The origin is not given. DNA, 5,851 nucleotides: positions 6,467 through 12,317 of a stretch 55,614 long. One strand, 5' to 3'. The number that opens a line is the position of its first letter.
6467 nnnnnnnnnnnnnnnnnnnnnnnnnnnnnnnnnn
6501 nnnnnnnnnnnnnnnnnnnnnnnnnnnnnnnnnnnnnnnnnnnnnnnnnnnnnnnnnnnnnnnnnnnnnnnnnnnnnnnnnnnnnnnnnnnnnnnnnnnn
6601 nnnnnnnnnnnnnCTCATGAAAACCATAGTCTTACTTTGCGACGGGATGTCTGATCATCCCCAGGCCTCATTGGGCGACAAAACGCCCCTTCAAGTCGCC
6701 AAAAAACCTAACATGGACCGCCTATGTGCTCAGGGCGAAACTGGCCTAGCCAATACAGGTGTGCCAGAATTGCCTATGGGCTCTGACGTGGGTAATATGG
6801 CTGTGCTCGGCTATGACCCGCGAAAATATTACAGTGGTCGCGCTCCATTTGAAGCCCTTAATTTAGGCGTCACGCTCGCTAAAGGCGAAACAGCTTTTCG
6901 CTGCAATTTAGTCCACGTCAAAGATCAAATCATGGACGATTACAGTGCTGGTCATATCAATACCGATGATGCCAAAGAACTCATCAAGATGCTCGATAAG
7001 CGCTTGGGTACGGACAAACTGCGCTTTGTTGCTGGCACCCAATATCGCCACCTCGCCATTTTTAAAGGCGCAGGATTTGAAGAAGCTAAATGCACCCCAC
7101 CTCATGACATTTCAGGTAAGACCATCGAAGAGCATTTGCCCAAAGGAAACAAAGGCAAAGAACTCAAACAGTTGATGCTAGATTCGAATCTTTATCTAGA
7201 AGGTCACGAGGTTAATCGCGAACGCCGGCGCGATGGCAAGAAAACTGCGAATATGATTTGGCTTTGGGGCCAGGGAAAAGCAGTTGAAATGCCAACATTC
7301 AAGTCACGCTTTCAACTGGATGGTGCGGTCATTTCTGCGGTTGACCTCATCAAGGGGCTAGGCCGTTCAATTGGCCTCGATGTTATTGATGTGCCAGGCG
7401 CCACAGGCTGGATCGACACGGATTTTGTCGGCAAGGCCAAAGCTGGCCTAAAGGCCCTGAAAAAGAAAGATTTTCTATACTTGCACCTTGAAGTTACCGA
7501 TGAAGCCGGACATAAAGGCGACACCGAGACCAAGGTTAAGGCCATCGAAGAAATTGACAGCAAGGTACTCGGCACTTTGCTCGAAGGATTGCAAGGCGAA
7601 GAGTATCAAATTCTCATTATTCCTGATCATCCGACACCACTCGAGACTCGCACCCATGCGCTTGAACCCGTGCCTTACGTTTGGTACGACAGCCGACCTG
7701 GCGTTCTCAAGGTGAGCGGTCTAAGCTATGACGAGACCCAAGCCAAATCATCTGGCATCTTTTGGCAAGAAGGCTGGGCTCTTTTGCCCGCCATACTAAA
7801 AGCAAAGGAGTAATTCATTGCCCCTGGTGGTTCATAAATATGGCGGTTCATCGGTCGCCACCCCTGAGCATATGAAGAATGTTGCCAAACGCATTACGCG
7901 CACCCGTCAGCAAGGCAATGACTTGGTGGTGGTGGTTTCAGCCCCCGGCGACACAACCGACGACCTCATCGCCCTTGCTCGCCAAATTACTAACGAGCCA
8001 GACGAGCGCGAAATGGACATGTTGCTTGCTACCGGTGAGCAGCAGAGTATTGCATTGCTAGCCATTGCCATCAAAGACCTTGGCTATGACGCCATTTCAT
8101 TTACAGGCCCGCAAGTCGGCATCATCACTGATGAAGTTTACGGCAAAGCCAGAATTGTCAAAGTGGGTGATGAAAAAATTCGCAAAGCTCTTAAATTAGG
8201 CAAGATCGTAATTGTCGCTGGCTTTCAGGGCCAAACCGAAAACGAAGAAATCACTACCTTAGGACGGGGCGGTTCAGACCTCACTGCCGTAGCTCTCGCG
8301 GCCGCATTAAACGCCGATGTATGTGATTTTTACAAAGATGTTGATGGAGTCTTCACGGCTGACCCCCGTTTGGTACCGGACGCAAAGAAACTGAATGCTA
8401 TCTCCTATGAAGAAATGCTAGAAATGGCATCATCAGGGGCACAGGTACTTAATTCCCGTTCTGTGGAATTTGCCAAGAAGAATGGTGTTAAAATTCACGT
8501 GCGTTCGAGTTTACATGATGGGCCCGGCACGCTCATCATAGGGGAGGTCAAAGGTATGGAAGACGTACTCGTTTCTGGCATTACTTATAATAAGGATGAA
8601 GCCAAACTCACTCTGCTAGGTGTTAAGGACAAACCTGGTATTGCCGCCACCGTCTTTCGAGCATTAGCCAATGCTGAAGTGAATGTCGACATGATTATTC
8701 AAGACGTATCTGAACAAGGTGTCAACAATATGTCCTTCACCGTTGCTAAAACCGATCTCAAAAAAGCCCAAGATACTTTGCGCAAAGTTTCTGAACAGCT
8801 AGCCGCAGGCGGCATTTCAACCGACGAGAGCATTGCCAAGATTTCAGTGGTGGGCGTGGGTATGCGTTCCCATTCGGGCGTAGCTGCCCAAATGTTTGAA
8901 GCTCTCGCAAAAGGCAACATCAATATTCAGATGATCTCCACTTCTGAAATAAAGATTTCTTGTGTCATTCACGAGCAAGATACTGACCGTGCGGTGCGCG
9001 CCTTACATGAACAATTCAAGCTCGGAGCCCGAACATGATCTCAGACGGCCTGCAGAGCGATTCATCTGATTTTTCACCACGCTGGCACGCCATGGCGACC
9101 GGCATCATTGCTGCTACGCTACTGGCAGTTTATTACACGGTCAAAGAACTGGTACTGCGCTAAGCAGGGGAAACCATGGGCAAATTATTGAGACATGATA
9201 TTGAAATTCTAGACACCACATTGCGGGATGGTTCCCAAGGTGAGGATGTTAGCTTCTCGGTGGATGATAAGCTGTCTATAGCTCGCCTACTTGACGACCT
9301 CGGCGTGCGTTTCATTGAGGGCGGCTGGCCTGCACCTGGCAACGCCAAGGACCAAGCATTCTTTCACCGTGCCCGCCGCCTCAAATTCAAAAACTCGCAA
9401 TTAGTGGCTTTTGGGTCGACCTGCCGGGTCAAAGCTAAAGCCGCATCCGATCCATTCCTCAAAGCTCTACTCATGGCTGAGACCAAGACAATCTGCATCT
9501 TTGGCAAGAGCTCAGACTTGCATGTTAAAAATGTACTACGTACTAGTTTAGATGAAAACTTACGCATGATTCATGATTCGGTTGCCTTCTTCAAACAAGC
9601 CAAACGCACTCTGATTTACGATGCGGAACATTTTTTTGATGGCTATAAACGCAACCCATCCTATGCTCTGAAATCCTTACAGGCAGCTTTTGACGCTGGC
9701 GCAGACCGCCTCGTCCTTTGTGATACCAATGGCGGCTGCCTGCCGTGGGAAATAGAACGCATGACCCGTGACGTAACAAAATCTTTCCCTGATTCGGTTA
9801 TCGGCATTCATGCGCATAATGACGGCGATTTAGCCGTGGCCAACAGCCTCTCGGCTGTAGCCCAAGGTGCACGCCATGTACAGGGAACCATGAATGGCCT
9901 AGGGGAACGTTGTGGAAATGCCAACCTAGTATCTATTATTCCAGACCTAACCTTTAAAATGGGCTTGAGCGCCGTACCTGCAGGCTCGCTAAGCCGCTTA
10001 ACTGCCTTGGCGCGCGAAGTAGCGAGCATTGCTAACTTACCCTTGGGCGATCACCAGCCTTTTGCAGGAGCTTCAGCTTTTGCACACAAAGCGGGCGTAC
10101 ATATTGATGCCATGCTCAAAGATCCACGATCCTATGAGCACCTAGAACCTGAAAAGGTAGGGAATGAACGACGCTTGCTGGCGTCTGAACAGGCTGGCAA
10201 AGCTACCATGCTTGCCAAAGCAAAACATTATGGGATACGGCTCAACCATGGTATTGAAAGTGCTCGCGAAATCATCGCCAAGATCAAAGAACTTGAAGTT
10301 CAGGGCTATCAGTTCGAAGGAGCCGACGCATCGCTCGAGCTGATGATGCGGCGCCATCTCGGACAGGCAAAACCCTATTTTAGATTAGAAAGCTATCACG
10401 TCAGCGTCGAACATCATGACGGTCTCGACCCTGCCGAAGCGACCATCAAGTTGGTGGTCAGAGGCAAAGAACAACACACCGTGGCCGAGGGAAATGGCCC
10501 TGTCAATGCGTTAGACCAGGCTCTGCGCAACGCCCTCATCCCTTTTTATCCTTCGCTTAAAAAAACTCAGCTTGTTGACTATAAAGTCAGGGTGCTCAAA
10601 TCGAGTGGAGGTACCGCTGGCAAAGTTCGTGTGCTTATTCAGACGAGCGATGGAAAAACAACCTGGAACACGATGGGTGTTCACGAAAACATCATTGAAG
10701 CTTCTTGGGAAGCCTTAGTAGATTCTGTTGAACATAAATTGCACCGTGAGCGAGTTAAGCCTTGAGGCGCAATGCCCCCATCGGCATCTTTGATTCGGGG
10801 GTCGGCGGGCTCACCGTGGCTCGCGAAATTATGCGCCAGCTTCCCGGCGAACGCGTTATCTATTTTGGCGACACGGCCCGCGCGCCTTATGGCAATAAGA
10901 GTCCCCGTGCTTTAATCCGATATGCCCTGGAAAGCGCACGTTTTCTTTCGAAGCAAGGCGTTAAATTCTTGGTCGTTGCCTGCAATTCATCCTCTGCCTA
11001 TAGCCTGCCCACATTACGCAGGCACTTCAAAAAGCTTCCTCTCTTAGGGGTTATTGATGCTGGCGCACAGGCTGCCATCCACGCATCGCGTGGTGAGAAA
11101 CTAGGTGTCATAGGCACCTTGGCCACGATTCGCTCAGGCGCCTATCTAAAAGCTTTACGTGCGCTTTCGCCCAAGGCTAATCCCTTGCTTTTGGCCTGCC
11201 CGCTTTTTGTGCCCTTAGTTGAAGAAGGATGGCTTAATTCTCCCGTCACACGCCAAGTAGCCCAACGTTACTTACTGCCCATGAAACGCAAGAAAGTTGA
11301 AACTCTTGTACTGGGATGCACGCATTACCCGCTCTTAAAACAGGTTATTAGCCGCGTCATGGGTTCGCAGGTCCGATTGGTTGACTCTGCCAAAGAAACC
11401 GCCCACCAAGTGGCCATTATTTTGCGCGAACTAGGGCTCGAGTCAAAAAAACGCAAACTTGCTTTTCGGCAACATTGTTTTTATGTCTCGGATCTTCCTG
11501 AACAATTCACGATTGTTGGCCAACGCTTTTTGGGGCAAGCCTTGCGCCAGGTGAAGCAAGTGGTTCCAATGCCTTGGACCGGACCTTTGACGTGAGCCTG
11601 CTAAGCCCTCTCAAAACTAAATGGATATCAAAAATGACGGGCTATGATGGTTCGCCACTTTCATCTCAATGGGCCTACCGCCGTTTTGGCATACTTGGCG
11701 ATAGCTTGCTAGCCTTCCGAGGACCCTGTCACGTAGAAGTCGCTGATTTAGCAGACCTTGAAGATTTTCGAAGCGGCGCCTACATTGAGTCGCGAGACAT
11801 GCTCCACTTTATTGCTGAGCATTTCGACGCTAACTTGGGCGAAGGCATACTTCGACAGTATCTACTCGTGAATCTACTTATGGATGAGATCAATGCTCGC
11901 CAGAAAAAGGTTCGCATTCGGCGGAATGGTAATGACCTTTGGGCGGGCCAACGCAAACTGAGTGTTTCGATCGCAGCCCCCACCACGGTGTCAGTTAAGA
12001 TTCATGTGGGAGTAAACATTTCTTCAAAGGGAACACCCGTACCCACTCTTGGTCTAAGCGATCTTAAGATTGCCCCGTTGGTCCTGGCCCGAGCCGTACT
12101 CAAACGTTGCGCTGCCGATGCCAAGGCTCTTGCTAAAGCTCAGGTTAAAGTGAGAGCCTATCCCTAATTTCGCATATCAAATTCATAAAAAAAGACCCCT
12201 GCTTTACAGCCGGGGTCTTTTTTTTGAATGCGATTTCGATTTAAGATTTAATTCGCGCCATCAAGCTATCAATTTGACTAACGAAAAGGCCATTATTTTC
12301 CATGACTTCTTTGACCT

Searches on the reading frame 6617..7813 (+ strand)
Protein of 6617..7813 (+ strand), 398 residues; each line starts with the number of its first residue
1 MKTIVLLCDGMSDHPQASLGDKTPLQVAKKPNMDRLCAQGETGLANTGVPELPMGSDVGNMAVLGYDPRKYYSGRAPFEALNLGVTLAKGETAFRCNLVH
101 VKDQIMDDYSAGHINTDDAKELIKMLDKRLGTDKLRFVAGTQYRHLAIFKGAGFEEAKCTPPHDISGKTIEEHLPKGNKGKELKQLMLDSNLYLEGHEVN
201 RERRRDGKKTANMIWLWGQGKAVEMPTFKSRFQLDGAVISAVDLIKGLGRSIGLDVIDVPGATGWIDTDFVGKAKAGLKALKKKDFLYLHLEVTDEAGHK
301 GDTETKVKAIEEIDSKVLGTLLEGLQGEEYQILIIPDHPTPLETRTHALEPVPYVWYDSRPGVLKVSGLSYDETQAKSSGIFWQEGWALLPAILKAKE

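Call 31: search_protein_families(library=pfam, proteins=[window:6617-7813:+], max_evalue=0.00001)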
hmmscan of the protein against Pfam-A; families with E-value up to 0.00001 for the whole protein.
window:6617-7813:+ (398 aa): 2 families
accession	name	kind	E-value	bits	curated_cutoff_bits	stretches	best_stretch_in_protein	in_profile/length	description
PF10143.14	PhosphMutase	-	1.2e-50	172.1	21.5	1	38-200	2-170/170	2,3-bisphosphoglycerate-independent phosphoglycerate mutase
PF01676.23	Metalloenzyme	-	3.4e-41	141.9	24.3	1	1-359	1-223/252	Metalloenzyme superfamily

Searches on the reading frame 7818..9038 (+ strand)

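Call 31: search_protein_families(library=pfam, proteins=[window:7818-9038:+], max_evalue=0.00001)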
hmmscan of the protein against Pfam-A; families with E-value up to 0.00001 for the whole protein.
window:7818-9038:+ (406 aa): 4 families
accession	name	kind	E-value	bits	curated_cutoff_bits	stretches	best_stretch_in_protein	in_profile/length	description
PF00696.33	AA_kinase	-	1e-52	179.6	24.9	1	3-230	2-234/234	Amino acid kinase family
PF22468.2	ACT_9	-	2.7e-42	142.8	27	2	342-400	1-61/61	ACT domain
PF13840.12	ACT_7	-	1.9e-24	85.7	27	1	335-398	2-65/65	ACT domain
PF01842.31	ACT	-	2.9e-19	68.9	27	1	267-324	5-64/66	ACT domain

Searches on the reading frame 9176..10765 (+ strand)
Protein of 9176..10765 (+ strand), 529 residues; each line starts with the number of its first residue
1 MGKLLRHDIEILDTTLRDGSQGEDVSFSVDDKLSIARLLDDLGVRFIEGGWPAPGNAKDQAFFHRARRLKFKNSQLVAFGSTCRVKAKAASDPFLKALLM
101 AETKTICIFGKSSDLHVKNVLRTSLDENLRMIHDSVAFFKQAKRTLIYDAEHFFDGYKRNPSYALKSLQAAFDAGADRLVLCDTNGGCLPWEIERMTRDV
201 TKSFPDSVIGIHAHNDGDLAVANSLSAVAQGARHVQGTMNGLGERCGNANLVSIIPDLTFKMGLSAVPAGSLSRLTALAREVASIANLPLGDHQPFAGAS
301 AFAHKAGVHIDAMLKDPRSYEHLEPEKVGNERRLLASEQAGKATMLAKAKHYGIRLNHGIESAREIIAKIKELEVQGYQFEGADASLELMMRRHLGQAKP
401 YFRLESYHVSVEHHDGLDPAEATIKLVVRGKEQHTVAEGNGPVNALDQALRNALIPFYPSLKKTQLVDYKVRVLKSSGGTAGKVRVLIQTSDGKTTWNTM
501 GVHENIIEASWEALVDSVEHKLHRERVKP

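Call 31: search_protein_families(library=pfam, proteins=[window:9176-10765:+], max_evalue=0.00001)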
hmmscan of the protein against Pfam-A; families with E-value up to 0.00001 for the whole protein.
window:9176-10765:+ (529 aa): 3 families
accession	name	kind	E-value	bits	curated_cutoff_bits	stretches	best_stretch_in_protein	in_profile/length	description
PF00682.25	HMGL-like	-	5.9e-47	160.7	29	1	9-260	2-241/260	HMGL-like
PF08502.15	LeuA_dimer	-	7.6e-29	100.7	24.9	1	382-520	2-129/131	LeuA allosteric (dimerisation) domain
PF22617.1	HCS_D2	-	1.6e-17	64.1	27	1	298-374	3-78/82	Homocitrate synthase post-HMGL domain-like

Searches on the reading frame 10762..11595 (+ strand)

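Call 31: search_protein_families(library=pfam, proteins=[window:10762-11595:+], max_evalue=0.00001)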
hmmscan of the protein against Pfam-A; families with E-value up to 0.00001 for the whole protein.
window:10762-11595:+ (277 aa): 1 family
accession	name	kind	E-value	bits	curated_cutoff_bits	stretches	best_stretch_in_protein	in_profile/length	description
PF01177.27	Asp_Glu_race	-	2.3e-22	80.3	31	1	26-216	19-210/211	Asp/Glu/Hydantoin racemase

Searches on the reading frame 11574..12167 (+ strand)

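Call 32: search_protein_families(library=pfam, proteins=[window:11574-12167:+], max_evalue=0.00001)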
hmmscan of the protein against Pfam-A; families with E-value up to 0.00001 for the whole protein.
window:11574-12167:+ (197 aa): 1 family
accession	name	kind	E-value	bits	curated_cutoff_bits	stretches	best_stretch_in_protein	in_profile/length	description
PF04017.17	DUF366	-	7.4e-56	189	29.9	1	14-194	2-184/184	Domain of unknown function (DUF366)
